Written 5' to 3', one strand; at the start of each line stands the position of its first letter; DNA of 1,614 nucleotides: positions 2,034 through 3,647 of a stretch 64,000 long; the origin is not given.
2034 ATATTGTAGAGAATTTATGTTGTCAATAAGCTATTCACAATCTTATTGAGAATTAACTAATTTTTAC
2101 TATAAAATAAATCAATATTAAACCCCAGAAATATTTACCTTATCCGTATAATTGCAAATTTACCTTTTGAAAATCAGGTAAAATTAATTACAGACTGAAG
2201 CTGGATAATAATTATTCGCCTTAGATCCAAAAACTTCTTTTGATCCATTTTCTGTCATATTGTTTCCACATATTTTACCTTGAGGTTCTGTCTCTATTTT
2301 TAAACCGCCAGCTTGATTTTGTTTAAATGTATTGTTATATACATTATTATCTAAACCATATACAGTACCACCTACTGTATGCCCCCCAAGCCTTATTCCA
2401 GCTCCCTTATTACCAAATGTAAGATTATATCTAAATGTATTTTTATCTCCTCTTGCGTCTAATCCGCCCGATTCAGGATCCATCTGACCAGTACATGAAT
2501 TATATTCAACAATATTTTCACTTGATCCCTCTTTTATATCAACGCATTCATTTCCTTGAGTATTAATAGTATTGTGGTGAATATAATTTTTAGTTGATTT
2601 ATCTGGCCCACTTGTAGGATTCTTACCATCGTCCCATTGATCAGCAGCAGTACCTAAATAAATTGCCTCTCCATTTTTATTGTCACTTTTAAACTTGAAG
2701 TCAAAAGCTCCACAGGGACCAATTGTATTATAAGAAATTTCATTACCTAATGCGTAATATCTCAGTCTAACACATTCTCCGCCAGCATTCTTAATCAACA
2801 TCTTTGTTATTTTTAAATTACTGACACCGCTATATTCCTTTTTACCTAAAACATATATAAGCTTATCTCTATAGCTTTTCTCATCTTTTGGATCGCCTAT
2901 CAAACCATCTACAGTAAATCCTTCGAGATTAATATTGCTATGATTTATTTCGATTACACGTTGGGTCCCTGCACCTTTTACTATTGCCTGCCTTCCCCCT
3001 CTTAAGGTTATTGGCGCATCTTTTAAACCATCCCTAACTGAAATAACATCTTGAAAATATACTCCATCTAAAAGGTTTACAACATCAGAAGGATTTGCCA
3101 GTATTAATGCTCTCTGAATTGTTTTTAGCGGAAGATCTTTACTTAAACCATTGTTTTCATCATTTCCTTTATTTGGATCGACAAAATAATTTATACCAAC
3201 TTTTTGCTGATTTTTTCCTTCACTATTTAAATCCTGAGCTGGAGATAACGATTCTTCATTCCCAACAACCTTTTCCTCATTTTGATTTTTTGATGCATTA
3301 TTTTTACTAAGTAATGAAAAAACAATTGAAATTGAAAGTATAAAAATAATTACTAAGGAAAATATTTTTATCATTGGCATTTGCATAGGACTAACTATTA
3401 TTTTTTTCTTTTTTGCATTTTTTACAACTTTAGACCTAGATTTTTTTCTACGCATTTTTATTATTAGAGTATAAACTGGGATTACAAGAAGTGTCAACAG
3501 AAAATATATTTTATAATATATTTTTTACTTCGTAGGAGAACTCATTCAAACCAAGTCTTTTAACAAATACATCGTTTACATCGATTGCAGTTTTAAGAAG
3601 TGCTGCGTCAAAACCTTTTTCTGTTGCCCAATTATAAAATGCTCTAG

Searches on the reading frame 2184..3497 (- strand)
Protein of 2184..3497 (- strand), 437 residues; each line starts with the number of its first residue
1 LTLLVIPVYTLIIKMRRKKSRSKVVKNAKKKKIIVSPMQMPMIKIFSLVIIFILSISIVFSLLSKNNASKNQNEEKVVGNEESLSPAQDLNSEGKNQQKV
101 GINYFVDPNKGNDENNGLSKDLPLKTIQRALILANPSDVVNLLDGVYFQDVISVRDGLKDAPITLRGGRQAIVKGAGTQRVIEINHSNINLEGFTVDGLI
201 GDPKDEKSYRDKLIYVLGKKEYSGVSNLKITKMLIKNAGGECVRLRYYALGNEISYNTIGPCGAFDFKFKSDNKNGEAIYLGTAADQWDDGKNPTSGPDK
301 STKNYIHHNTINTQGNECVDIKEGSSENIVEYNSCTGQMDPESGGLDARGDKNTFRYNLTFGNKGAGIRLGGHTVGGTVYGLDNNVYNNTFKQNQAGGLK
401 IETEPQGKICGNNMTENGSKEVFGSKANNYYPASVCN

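Call 3: search_protein_families(library=pfam, proteins=[window:2184-3497:-], max_evalue=0.1)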
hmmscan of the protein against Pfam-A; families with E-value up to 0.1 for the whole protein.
window:2184-3497:- (437 aa): 6 families
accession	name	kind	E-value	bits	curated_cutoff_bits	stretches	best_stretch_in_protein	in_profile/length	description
PF13229.12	Beta_helix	-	8.3e-05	22.7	25.9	1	301-423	31-145/158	Right handed beta helix region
PF07602.17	DUF1565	-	0.00039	20.2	20.3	1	110-326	2-216/257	Protein of unknown function (DUF1565)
PF05048.19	NosD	-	0.0043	17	23.6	0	300-419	45-151/212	Periplasmic copper-binding protein (NosD)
PF11655.13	DUF2589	-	0.013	16.2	23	1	15-101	43-130/154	Protein of unknown function (DUF2589)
PF14575.11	EphA2_TM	-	0.037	15.1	28.9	0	45-117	5-64/74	Ephrin type-A receptor 2 transmembrane domain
PF25184.1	YxzE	-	0.086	14.3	40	1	45-85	3-35/65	YxzE-like putative bacteriocin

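Call 4: search_protein_families(library=ncbifam, proteins=[window:2184-3497:-], max_evalue=0.1)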
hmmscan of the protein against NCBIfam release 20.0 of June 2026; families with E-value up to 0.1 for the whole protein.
window:2184-3497:- (437 aa): 3 families
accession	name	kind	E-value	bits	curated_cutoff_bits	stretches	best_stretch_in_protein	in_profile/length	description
TIGR04247.1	NosD_copper_fam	subfamily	1.2e-06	27.4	300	1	127-203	1-71/377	nitrous oxide reductase family maturation protein NosD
NF047897.1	LctobiosidLnbX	equivalog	0.00045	18.2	2500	1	92-165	34-113/1498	lacto-N-biosidase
TIGR01218.1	Gpos_tandem_5TM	subfamily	0.014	15.2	35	1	2-66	106-172/208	tandem five-TM protein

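Call 40: search_solved_structures(query=window:2184-3497:-, max_evalue=1)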
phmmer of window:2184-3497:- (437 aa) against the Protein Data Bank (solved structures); distinct sequences matched with E-value up to 1: 2.
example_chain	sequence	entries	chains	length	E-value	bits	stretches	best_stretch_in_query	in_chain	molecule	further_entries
7v6m_A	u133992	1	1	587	0.0032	19.7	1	100-165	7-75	Fibronectin type III domain-containing protein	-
7v6i_A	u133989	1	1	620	0.093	14.9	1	98-167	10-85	Lacto-N-biosidase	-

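Call 63: search_solved_structures(query=A4, max_evalue=5)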
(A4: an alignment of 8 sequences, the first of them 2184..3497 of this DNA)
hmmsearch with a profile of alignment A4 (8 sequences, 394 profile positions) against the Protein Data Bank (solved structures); distinct sequences matched with E-value up to 5: 6.
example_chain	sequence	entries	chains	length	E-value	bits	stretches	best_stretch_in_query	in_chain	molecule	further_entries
3vst_A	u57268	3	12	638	1.1e-06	30.9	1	65-138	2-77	Xylosidase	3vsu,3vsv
7v6i_A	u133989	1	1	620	0.00018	23.6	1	56-127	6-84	Lacto-N-biosidase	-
5olq_A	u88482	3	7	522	0.0006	21.9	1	63-114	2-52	Rhamnogalacturonan lyase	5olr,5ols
1ru4_A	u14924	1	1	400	0.0019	20.3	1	57-114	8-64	Pectate lyase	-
9rkv_M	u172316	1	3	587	0.38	12.7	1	70-119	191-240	Putative tail fiber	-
8rd8_E5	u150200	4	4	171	0.99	11.3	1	86-145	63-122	Small ribosomal subunit protein uS5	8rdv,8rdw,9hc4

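Call 72: predict_structure(protein=window:2184-3497:-)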
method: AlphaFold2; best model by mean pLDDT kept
length: 437 residues; sequences in the alignment: 1
mean_pLDDT: 36.8   pTM: 0.22
mean pLDDT of the five models: 36.8, 31.9, 31.4, 30.2, 28.7
residues with pLDDT >= 90: 0; 70-90: 25; 50-70: 36; < 50: 376
segments of 3 or more residues with pLDDT < 50: 69-437
pLDDT, mean of each block of 10 residues (from residue 1): 63 61 50 52 71 83 63 39 28 27 33 38 35 36 37 37 34 35 38 37 35 35 35 35 36 31 31 28 25 29 25 25 24 25 25 28 30 27 30 32 32 35 31 27
secondary structure, 60 per line:
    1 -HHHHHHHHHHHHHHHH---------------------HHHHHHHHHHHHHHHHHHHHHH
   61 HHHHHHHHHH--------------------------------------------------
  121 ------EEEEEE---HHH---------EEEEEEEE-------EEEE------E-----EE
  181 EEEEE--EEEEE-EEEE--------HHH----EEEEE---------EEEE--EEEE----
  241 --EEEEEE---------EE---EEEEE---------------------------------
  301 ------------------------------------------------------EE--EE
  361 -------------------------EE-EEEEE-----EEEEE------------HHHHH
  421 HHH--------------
elements in order: H2-17 H39-70 E127-132 E148-155 E163-166 E179-185 E188-192 E194-197 E213-217 E227-230 E233-236 E243-248 E263-267 E389-393 E399-403 H416-423
